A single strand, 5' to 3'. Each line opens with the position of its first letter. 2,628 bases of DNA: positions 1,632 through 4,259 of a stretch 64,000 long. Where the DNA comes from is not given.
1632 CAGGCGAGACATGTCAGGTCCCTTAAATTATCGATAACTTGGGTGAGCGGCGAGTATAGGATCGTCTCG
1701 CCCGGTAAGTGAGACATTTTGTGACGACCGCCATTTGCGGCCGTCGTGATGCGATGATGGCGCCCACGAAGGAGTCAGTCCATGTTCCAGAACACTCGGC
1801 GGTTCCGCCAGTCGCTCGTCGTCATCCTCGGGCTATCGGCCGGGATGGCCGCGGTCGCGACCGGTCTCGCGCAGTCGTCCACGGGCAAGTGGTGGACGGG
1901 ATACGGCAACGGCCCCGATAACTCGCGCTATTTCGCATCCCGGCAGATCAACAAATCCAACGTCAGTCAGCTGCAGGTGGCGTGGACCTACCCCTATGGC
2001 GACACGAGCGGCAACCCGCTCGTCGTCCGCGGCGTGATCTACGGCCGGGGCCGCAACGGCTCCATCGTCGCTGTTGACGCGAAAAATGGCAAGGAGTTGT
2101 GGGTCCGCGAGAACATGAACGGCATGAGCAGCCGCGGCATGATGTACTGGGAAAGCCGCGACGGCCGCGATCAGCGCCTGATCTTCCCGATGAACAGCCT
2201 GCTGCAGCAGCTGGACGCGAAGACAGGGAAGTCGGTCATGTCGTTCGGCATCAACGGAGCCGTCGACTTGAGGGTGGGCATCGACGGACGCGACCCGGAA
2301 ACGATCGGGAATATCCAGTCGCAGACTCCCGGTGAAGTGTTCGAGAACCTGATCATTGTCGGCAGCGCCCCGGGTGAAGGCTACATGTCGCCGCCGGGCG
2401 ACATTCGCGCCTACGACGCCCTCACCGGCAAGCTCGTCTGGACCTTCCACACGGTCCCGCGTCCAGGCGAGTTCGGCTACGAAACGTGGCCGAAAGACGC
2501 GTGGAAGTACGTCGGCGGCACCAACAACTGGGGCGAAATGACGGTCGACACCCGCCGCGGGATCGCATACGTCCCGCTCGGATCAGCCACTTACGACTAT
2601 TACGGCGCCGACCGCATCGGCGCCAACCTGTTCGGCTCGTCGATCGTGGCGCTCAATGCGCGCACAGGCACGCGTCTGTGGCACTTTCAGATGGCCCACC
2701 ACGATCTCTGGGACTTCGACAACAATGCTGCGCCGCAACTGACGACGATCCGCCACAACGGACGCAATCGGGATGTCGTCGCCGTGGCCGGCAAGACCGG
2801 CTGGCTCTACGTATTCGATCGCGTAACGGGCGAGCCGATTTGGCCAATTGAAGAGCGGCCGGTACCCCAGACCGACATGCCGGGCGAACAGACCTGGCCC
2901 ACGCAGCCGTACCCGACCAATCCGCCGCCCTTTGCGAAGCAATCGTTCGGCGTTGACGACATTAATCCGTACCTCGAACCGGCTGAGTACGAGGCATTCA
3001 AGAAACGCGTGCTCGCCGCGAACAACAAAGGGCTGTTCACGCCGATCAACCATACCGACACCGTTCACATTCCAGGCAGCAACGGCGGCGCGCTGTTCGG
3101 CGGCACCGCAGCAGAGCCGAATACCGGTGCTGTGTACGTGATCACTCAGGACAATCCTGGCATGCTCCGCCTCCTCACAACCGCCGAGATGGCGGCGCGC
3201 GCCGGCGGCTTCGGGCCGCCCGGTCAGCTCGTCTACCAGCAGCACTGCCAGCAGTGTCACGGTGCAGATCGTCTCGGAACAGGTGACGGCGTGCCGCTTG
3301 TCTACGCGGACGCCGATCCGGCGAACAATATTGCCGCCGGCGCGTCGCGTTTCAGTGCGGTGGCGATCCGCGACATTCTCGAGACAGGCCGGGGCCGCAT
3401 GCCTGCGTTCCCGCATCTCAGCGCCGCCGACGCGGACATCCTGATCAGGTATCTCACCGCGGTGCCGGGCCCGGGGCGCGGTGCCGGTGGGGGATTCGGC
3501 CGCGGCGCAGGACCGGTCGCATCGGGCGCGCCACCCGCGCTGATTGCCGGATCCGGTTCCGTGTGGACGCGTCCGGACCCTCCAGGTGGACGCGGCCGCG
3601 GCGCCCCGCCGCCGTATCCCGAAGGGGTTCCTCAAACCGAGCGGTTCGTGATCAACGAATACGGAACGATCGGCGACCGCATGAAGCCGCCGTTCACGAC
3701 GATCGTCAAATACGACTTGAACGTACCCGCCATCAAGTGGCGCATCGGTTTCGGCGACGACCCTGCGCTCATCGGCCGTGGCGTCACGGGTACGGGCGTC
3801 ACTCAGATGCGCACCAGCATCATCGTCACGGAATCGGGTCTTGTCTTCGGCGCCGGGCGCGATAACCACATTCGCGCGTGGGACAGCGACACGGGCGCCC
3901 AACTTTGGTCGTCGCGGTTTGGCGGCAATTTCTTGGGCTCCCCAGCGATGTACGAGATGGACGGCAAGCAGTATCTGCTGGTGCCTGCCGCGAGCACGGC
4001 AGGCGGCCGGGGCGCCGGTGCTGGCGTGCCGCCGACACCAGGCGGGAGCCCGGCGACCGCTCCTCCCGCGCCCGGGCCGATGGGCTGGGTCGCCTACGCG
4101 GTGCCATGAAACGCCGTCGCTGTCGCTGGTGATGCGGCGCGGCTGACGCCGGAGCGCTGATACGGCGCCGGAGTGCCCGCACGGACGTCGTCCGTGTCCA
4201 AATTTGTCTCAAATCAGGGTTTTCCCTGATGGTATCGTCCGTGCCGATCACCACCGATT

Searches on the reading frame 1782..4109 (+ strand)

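Call 15: search_protein_families(library=pfam, proteins=[window:1782-4109:+], max_evalue=0.001)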
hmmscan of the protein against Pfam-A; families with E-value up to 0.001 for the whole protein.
window:1782-4109:+ (775 aa): 5 families
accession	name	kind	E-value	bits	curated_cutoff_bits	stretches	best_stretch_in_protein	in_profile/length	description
PF01011.28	PQQ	-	1.6e-153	513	26.7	2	38-472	1-452/595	Glucose/ethanol/alcohol dehydrogenase, beta-propeller domain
PF13360.13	PQQ_2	-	2.4e-19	70.3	27.6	2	286-355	3-58/233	Outer membrane protein assembly factor BamB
PF13442.11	Cytochrome_CBB3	-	6.1e-11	42.9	27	1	481-558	6-68/68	Cytochrome C oxidase, cbb3-type, subunit III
PF13570.13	Beta-prop_ACSF4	-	3.4e-05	23.9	133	0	680-727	98-145/329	Beta-alanine-activating enzyme, beta-propeller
PF00034.26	Cytochrom_C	-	5.3e-05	24.9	21.3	1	481-559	4-87/90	Cytochrome c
